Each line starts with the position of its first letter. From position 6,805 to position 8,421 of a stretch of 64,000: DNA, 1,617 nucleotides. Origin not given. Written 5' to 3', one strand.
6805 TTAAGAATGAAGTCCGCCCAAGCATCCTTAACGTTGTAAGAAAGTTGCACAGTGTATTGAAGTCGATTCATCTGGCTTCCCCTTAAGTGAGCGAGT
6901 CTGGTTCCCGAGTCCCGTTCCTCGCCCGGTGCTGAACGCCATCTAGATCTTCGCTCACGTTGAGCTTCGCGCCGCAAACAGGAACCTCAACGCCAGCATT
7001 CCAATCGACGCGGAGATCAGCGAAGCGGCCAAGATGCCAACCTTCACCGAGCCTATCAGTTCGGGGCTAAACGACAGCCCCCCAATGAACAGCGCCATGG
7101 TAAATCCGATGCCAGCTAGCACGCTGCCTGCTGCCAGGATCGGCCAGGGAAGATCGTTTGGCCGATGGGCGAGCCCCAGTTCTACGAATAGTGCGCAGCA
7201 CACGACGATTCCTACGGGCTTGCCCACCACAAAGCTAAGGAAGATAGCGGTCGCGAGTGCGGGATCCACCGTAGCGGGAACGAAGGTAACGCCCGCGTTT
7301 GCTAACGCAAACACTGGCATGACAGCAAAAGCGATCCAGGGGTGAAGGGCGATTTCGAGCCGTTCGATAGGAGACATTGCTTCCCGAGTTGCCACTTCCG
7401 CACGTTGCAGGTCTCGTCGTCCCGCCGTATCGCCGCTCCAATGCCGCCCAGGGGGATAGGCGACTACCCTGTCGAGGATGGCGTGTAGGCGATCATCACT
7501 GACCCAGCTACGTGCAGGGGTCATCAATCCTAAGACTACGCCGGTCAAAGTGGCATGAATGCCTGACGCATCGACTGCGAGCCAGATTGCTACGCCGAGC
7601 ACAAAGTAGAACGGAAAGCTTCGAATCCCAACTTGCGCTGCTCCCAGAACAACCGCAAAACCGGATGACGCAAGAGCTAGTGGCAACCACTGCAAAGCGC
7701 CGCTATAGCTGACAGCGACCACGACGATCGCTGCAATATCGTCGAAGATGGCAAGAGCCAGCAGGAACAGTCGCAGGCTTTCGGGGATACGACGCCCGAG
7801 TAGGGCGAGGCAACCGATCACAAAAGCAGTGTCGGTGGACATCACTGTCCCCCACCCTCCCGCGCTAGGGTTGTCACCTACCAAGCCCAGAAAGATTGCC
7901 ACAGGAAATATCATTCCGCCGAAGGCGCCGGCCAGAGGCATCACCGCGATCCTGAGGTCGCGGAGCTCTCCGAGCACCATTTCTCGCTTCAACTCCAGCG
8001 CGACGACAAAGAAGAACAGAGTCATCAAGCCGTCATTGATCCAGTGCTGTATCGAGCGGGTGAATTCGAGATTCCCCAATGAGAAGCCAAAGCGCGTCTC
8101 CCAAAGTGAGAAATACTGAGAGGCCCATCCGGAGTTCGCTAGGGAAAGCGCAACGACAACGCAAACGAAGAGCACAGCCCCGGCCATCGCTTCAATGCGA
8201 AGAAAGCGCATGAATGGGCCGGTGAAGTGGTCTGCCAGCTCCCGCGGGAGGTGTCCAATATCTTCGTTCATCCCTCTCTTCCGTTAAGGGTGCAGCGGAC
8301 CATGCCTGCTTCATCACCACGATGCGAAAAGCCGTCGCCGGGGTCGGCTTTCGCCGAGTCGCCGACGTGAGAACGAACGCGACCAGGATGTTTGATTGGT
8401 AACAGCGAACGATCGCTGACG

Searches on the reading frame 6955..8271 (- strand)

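Call 47: search_protein_families(library=pfam, proteins=[window:6955-8271:-], max_evalue=0.00001)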
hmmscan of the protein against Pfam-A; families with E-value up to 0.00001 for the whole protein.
window:6955-8271:- (438 aa): 1 family
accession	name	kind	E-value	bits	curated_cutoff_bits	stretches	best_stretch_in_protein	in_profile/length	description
PF06965.17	Na_H_antiport_1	-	1.9e-126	422.4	23.5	1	22-428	2-374/374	Na+/H+ antiporter 1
